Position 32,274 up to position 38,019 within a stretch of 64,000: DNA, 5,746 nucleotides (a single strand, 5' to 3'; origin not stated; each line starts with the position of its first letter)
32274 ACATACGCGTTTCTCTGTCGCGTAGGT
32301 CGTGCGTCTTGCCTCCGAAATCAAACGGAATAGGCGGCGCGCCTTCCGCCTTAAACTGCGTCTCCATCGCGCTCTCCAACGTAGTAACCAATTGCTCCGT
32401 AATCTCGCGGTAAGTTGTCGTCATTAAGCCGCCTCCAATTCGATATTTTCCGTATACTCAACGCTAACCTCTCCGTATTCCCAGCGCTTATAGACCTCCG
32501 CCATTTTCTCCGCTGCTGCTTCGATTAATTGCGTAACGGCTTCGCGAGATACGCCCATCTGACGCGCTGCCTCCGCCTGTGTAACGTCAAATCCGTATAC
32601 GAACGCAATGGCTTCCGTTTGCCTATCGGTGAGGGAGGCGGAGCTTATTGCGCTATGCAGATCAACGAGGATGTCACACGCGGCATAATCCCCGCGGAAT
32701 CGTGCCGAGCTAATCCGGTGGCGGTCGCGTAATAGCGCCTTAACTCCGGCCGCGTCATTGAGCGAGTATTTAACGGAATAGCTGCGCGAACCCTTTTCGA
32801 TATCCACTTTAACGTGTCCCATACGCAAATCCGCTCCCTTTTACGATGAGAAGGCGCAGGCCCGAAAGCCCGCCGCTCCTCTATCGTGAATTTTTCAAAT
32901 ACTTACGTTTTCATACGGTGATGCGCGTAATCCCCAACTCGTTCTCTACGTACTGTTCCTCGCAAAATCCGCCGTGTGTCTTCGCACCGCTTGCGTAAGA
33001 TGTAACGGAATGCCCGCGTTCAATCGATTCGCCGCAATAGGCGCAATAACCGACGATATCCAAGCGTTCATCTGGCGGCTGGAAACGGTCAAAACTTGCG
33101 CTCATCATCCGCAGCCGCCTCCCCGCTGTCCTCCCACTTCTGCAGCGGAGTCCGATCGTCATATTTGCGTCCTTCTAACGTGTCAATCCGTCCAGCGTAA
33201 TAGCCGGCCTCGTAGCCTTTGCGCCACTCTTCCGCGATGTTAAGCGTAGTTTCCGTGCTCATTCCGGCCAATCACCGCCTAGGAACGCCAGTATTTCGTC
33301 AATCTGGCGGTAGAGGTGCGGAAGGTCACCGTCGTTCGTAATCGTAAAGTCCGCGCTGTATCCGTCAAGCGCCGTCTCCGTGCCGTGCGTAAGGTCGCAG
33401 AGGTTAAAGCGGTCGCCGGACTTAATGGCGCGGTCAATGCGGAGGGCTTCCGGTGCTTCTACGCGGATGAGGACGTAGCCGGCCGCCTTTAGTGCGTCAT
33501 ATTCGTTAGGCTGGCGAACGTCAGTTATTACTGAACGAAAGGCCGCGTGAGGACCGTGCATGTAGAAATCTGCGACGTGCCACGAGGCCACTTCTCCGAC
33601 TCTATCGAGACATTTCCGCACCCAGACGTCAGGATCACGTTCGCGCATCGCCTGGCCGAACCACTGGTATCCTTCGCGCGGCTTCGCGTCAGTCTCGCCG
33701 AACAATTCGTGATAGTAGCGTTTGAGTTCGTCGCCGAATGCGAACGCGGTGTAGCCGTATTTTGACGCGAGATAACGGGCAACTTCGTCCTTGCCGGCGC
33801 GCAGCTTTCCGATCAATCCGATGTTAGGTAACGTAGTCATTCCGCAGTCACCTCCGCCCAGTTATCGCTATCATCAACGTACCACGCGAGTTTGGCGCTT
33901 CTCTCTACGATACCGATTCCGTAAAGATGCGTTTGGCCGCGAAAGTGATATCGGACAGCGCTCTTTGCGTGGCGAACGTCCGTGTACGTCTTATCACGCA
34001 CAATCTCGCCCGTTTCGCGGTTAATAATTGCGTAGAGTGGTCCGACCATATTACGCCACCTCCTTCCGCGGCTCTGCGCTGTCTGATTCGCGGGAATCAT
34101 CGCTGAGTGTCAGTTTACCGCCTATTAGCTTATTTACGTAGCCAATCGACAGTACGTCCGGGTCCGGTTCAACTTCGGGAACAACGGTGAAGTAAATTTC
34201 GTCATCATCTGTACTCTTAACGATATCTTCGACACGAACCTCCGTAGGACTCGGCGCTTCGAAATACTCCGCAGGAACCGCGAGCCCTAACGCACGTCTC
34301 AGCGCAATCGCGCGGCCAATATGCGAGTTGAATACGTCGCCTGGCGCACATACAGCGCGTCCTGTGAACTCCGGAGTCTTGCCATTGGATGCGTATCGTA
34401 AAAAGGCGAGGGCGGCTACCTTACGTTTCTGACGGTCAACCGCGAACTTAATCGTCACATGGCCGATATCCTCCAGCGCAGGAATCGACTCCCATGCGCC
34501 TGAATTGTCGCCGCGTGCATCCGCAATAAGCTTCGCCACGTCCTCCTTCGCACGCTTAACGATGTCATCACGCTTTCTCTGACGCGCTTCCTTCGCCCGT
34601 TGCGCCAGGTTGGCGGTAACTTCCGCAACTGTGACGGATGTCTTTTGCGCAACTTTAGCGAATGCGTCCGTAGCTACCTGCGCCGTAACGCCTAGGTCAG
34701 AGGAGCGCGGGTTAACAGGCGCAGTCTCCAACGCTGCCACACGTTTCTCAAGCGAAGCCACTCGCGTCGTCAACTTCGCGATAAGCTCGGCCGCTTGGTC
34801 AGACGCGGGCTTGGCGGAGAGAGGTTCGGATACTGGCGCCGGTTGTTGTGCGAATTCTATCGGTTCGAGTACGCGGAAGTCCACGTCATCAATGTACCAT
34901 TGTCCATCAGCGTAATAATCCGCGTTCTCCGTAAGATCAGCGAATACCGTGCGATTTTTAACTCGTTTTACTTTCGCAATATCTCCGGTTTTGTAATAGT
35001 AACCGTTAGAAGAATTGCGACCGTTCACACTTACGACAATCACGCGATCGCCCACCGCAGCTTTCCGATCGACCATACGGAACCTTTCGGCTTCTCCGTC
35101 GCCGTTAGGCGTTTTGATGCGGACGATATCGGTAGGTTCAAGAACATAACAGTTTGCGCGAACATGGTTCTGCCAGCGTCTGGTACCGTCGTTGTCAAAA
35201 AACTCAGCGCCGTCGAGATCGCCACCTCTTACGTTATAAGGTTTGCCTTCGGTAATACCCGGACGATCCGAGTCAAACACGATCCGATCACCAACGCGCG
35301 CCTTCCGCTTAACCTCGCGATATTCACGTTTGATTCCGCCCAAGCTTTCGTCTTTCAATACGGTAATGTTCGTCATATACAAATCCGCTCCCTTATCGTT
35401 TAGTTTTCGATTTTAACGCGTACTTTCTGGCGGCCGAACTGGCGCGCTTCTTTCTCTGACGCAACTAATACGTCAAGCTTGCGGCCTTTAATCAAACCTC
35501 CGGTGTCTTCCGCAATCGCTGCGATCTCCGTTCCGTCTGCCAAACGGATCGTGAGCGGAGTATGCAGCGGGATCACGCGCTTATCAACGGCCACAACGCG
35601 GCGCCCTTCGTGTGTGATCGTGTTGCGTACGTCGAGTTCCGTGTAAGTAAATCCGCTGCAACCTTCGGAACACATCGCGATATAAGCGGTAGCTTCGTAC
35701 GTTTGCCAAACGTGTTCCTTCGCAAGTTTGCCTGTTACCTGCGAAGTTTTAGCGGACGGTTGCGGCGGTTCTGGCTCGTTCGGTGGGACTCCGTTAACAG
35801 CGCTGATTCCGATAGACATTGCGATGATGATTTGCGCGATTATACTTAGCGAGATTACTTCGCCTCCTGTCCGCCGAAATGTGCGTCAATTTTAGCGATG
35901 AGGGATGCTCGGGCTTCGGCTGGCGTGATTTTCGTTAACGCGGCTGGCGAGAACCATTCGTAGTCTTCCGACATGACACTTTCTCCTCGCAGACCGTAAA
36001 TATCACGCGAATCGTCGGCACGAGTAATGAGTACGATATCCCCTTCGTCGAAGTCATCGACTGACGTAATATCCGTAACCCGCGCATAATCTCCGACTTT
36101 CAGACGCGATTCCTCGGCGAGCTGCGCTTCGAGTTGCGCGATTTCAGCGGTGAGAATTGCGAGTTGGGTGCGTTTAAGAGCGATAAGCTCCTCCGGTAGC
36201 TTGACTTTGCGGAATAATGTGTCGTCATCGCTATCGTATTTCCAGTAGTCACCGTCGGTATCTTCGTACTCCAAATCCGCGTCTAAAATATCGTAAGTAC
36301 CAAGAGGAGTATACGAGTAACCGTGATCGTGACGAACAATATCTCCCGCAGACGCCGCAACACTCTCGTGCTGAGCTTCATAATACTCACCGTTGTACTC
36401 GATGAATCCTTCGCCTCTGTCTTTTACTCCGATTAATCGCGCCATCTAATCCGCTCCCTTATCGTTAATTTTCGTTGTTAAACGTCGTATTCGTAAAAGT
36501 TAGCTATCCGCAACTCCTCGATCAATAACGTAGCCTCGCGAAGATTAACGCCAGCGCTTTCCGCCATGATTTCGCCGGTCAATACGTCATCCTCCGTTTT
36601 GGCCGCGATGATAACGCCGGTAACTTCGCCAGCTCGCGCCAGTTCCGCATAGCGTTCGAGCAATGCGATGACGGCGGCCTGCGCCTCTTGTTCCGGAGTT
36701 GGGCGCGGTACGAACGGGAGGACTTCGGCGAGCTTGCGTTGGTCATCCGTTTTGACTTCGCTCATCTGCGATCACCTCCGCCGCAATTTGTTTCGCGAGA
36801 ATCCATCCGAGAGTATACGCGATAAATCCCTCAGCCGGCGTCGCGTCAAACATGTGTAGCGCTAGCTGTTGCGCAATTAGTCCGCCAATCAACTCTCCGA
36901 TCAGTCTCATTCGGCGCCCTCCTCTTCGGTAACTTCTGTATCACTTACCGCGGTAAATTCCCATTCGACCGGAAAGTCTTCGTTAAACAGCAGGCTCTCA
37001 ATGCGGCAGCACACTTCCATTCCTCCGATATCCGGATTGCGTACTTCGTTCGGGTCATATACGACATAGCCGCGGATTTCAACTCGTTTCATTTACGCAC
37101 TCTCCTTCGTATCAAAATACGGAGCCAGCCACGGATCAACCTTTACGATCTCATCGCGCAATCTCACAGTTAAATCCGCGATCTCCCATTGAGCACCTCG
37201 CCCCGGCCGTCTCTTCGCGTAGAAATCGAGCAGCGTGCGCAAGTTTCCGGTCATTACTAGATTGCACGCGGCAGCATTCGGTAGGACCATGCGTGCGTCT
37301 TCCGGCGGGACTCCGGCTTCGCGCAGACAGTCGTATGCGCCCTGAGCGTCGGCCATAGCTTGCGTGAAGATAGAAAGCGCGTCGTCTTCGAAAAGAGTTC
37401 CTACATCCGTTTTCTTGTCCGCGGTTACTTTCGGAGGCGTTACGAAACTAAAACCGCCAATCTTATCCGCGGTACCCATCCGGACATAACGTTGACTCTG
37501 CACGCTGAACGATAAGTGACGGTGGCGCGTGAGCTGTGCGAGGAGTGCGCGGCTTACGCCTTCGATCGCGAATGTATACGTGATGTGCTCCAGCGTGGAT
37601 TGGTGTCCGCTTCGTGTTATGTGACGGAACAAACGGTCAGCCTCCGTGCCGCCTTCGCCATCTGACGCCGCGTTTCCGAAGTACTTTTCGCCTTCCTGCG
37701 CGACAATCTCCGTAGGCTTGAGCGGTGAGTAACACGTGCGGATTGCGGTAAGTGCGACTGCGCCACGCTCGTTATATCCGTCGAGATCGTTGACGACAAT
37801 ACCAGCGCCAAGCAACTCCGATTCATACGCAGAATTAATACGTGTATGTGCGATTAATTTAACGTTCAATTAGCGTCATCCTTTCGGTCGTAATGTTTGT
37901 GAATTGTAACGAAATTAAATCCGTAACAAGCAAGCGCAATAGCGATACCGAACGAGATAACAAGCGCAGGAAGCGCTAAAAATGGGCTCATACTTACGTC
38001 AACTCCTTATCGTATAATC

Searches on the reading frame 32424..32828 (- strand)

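Call 40: search_protein_families(library=phrogs, proteins=[window:32424-32828:-], max_evalue=0.001)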
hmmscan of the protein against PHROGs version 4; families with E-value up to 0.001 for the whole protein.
window:32424-32828:- (134 aa): 6 families
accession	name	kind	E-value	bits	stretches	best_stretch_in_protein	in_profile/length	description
phrog_3512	-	transcription regulation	8.4e-28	98.2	1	3-126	1-125/130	sigma factor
phrog_351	-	transcription regulation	6.6e-09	35.9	1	56-123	668-736/928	RNA polymerase sigma factor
phrog_11138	-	unknown function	1.2e-06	29.9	1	57-114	85-140/142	-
phrog_1740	-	transcription regulation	2.9e-06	27.1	1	64-120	167-223/567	RNA polymerase sigma factor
phrog_3282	-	transcription regulation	7.8e-05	23.6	1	63-109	45-90/158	sigma factor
phrog_5767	-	transcription regulation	0.00019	22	1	53-116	277-339/393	sigma factor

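Call 42: search_protein_families(library=pfam, proteins=[window:32424-32828:-], max_evalue=0.01)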
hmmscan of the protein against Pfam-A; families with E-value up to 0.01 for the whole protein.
window:32424-32828:- (134 aa): 7 families
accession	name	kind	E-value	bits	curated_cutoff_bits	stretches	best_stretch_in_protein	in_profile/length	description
PF04545.22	Sigma70_r4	-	1.7e-09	37.5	24.1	1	64-109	3-48/50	Sigma-70, region 4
PF02001.22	DUF134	-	3.6e-06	27.9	27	1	68-111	37-80/98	Protein of unknown function DUF134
PF08281.18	Sigma70_r4_2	-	1.5e-05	24.9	25.7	1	64-109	9-54/54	Sigma-70, region 4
PF12802.13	MarR_2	-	7.4e-05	23.3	27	1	66-103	3-42/61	MarR family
PF04297.20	UPF0122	-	0.00082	20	22.7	1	65-113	17-64/101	Putative helix-turn-helix protein, YlxM / p13 like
PF16509.11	KORA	-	0.0024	18.5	26.7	1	59-111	8-60/84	TrfB plasmid transcriptional repressor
PF04967.18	HTH_10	-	0.0058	16.9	23.1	0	66-110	1-52/53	HTH DNA binding domain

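Call 56: search_protein_families(library=ncbifam, proteins=[window:32424-32828:-], max_evalue=0.01)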
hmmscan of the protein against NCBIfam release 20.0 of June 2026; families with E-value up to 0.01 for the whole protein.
window:32424-32828:- (134 aa): 11 families
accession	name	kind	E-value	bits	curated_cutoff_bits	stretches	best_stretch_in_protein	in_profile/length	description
NF003257.0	PRK04217.1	equivalog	1e-05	25.6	115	1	66-112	43-89/110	hypothetical protein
NF004113.0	PRK05602.1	equivalog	1.2e-05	25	208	1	64-110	152-198/211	RNA polymerase sigma factor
TIGR02937.1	sigma70-ECF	superfamily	1.4e-05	24.7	42.9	1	56-111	110-163/165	sigma-70 family RNA polymerase sigma factor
NF045758.2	YlxM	equivalog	2.2e-05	24.5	80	1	66-109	17-60/72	YlxM family DNA-binding protein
NF001066.0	PRK00118.1-1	equivalog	3.9e-05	24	147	1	63-114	17-67/110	putative DNA-binding protein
NF005644.0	PRK07408.1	subfamily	8.8e-05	22.3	261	1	56-112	198-252/258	RNA polymerase sigma factor SigF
NF001068.0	PRK00118.1-4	equivalog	0.00038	21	125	1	64-114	18-67/113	putative DNA-binding protein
TIGR02980.1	SigBFG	subfamily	0.0042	16.8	234.35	1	64-111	177-224/227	SigB/SigF/SigG family RNA polymerase sigma factor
NF001072.0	PRK00118.2-2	equivalog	0.0056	17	97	1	63-110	15-62/111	putative DNA-binding protein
NF003054.0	PRK03975.1-1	equivalog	0.0066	16.4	239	0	63-108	34-78/171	putative transcriptional regulator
NF053881.1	TransRegDeoRBac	equivalog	0.0085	15.3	420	0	71-108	10-47/311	DNA-binding transcriptional repressor DeoR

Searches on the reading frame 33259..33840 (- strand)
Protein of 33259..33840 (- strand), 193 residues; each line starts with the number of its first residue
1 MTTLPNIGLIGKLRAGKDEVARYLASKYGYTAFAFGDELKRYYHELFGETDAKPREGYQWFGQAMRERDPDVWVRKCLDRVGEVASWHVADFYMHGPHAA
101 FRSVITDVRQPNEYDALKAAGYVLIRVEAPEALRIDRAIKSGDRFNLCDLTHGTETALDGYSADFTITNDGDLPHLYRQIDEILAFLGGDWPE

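Call 13: search_protein_families(library=pfam, proteins=[window:33259-33840:-], max_evalue=0.01)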
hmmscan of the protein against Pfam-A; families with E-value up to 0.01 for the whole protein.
window:33259-33840:- (193 aa): 2 families
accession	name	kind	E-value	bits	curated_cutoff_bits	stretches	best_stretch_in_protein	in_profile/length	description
PF21448.3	DNMK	-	1.2e-11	45.1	27.1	2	102-178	169-231/232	Deoxynucleotide monophosphate kinase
PF13238.12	AAA_18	-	9.5e-06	26.5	29.4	1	7-142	1-112/128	AAA domain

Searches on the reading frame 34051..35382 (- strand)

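Call 40: search_protein_families(library=phrogs, proteins=[window:34051-35382:-], max_evalue=0.001)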
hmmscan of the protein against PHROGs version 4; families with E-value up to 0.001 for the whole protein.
window:34051-35382:- (443 aa): 5 families
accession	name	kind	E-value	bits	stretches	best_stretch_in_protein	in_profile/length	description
phrog_17910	-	unknown function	1.1e-42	147.5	1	97-399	53-310/350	-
phrog_27882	-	unknown function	2.7e-29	103.7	1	5-214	7-210/330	-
phrog_22171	-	unknown function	3.2e-19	70.6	1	268-394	77-209/257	-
phrog_19251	-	unknown function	4.9e-16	60.2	1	242-394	44-195/239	-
phrog_38360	-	unknown function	2.4e-11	44.5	1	250-390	9-147/192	-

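Call 56: search_protein_families(library=ncbifam, proteins=[window:34051-35382:-], max_evalue=0.01)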
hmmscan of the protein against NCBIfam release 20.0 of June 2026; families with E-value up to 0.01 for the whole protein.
window:34051-35382:- (443 aa): 1 family
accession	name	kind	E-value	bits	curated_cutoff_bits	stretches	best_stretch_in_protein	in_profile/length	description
NF052682.1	morpho_FcmC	equivalog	0.0025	18.1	90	1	189-277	57-151/159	filament morphology membrane protein FcmC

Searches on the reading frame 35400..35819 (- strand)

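Call 40: search_protein_families(library=phrogs, proteins=[window:35400-35819:-], max_evalue=0.001)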
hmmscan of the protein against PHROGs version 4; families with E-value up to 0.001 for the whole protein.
window:35400-35819:- (139 aa): 9 families
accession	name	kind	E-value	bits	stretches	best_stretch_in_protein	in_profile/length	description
phrog_27183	-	unknown function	4.6e-35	122.2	1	32-136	89-193/196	-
phrog_18207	-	unknown function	7.1e-29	102.3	1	33-136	137-239/240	-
phrog_22529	-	unknown function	2.5e-23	83.4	1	21-137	33-145/148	-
phrog_20590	-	other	5e-22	79.6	1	38-137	151-242/242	peptidase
phrog_2307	-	other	2.7e-20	74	1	38-139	113-212/212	L-alanyl-D-glutamate peptidase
phrog_6631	-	unknown function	1.4e-19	71.6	1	21-138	134-250/251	-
phrog_36429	-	unknown function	9.7e-17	61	1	37-137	268-364/1159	-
phrog_33758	-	unknown function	1.8e-09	38.6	1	63-137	95-171/173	-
phrog_25245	-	unknown function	0.00018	22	1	39-128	84-162/178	-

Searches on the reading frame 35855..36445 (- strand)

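Call 13: search_protein_families(library=pfam, proteins=[window:35855-36445:-], max_evalue=0.01)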
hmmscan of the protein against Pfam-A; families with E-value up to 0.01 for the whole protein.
window:35855-36445:- (196 aa): 1 family
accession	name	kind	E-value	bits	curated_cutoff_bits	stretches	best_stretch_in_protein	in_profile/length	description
PF01957.25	NfeD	-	0.0017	18.9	29.1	0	9-38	15-44/57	NfeD-like C-terminal, partner-binding domain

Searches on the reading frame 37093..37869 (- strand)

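Call 13: search_protein_families(library=pfam, proteins=[window:37093-37869:-], max_evalue=0.01)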
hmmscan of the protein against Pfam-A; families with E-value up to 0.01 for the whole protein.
window:37093-37869:- (258 aa): 1 family
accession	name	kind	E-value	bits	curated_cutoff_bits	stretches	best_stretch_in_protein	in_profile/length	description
PF02511.20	Thy1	-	1.2e-51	175.7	24.8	1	37-247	11-191/191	Thymidylate synthase complementing protein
